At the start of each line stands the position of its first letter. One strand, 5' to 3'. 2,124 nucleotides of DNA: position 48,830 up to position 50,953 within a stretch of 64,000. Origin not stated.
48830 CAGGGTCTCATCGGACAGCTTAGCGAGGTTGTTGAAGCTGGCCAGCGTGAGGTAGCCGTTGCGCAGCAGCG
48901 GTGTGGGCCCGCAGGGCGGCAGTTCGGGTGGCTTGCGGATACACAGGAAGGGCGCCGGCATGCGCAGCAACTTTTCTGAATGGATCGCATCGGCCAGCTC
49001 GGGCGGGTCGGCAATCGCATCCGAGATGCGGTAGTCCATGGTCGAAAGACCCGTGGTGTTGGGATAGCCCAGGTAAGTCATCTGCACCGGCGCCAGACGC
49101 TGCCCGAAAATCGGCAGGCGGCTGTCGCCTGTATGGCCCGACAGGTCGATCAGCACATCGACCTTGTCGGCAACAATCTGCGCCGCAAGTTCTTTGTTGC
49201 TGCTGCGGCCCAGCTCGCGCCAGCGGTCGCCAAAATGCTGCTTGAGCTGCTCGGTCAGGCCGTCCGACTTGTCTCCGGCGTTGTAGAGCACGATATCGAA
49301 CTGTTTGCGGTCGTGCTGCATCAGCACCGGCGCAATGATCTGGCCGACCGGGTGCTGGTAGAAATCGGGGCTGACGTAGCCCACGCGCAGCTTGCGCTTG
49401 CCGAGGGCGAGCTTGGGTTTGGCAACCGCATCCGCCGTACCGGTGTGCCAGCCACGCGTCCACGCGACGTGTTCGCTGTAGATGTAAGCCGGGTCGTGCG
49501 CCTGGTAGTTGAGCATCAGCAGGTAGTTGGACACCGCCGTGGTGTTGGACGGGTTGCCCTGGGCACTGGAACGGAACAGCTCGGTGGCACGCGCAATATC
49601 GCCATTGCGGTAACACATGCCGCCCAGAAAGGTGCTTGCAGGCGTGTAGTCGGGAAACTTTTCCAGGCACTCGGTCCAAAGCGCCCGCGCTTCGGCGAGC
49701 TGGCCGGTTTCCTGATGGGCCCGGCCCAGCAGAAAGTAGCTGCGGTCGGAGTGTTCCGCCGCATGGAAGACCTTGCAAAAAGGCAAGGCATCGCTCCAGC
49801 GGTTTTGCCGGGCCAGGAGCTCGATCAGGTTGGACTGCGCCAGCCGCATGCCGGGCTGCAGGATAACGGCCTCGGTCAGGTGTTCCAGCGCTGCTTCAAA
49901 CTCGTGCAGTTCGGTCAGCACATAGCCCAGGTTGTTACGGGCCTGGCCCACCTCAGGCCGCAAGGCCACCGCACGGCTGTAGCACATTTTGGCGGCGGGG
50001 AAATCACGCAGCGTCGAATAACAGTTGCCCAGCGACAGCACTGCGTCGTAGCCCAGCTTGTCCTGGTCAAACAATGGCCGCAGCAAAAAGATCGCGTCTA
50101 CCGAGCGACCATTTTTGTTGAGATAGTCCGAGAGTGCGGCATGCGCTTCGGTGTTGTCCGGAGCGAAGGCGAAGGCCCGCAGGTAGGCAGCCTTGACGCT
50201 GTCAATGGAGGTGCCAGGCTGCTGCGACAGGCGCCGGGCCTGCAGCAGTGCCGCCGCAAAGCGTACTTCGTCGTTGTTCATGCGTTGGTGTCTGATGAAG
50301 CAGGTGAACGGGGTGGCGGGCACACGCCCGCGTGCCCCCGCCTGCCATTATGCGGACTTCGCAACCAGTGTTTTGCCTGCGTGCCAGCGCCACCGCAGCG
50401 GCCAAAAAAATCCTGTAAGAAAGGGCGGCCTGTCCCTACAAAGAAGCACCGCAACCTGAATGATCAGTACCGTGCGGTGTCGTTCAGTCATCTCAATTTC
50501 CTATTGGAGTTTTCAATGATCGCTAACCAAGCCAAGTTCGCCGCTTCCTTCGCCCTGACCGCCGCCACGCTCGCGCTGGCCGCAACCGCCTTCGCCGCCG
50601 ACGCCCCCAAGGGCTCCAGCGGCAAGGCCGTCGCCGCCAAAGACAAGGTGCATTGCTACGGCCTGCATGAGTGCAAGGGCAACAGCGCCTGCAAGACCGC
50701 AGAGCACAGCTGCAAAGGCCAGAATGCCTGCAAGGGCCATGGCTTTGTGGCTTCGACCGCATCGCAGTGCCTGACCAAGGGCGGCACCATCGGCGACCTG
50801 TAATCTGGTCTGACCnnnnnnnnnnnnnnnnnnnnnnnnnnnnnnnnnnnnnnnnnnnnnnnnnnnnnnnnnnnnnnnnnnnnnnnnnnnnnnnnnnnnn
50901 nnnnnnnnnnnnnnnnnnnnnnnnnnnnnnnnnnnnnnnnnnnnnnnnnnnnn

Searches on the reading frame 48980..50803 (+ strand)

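Call 14: search_protein_families(library=pfam, proteins=[window:48980-50803:+], max_evalue=1)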
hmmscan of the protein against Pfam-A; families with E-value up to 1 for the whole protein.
window:48980-50803:+ (607 aa): 0 families

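Call 16: search_protein_families(library=ncbifam, proteins=[window:48980-50803:+], max_evalue=1)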
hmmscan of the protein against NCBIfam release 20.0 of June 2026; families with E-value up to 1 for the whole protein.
window:48980-50803:+ (607 aa): 1 family
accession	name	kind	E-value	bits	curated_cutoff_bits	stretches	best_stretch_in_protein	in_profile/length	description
NF050166.1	Cu_RiPP_BufA2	equivalog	9.2e-27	93.1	60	1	522-604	2-78/79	BufA2 family periplasmic bufferin-type metallophore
